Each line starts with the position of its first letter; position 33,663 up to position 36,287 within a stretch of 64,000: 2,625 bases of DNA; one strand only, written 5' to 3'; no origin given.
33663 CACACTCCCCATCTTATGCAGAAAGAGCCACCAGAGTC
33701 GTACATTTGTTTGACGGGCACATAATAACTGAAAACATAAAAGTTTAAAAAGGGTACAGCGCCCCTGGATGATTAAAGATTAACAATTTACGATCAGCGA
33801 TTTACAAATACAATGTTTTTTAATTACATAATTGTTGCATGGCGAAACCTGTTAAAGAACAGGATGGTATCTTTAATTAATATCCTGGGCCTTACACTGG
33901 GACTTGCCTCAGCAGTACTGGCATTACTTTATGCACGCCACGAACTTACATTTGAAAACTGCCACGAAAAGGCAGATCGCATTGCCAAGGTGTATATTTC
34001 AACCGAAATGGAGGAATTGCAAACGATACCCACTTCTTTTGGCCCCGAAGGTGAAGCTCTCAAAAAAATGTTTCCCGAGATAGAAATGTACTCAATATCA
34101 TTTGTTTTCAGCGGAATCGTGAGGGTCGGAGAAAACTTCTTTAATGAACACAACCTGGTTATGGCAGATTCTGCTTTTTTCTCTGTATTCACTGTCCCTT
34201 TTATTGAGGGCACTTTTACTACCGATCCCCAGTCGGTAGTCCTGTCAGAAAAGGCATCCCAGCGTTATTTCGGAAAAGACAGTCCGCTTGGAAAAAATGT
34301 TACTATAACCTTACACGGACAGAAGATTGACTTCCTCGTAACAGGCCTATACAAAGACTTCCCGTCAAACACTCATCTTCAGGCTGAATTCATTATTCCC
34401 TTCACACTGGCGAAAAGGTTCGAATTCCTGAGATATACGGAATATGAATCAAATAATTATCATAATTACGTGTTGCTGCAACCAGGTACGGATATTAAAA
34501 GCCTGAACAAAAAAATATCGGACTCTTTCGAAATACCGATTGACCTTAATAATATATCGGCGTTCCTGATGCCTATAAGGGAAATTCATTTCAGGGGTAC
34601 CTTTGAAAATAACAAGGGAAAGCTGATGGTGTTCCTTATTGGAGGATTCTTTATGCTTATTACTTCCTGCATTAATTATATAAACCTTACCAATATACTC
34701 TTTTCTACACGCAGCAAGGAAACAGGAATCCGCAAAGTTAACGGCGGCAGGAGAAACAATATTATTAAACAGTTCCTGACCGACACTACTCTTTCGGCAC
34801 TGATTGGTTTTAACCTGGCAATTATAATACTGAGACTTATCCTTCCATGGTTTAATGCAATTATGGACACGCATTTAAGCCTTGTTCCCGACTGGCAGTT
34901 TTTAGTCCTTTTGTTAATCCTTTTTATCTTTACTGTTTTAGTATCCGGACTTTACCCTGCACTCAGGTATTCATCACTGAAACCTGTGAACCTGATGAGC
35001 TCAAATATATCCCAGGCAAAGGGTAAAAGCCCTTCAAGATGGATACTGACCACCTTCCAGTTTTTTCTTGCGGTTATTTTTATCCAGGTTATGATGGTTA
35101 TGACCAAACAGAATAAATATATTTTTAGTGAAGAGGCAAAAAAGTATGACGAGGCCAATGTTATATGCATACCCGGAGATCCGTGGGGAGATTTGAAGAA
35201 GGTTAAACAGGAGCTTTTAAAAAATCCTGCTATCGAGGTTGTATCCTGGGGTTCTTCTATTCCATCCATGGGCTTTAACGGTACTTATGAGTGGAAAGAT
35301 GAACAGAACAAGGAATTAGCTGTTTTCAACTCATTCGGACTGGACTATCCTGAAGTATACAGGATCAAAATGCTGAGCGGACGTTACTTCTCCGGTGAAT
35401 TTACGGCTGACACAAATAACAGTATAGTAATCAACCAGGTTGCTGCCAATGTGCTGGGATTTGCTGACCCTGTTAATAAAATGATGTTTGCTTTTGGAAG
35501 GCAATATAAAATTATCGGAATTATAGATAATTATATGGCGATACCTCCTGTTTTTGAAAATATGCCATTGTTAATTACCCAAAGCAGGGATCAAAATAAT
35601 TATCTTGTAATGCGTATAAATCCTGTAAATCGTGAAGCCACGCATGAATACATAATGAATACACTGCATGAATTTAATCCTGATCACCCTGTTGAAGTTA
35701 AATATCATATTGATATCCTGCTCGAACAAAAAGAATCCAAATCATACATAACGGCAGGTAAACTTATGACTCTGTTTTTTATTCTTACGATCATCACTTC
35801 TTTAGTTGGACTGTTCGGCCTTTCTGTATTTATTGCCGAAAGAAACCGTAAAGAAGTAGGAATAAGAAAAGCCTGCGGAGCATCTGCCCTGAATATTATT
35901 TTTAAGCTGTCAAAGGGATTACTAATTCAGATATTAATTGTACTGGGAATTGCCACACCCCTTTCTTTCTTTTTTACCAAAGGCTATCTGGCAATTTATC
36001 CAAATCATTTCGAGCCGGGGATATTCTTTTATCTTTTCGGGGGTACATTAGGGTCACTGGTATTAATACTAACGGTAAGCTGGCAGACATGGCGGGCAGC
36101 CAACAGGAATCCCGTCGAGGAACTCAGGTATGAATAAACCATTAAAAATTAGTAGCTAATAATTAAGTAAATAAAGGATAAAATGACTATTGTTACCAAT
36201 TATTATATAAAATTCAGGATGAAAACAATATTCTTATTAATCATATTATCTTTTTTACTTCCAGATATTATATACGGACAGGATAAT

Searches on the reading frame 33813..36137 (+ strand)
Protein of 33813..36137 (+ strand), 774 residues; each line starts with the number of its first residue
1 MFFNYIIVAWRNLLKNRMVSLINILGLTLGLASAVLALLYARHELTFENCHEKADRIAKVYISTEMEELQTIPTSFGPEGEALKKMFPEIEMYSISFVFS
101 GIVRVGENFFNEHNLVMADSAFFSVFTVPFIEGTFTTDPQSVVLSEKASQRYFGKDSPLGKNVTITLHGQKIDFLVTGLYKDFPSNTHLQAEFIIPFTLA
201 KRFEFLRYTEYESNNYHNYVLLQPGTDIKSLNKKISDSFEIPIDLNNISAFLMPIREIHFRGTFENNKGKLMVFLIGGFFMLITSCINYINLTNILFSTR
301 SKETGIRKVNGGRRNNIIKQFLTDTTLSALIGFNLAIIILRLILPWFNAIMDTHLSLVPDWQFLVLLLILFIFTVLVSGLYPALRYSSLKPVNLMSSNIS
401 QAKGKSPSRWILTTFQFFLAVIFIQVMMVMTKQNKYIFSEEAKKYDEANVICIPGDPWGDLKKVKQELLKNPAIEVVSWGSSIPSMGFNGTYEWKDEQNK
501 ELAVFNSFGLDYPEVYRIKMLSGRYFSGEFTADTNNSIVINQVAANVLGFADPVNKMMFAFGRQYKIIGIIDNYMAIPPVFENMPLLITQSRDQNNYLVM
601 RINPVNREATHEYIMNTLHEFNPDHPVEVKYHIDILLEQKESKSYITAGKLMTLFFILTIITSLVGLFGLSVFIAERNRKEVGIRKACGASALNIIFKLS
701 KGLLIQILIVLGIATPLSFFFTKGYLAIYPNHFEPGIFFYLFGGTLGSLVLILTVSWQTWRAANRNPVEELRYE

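Call 57: search_protein_families(library=pfam, proteins=[window:33813-36137:+], max_evalue=0.0001)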
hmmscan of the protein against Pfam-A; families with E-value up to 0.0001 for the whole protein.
window:33813-36137:+ (774 aa): 2 families
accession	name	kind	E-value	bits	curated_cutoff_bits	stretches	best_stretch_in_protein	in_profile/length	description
PF12704.14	MacB_PCD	-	5.9e-30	105.5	27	2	20-236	1-205/207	MacB-like periplasmic core domain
PF02687.27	FtsX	-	5.9e-18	65.5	25.5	2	277-391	3-120/120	FtsX-like permease C-terminal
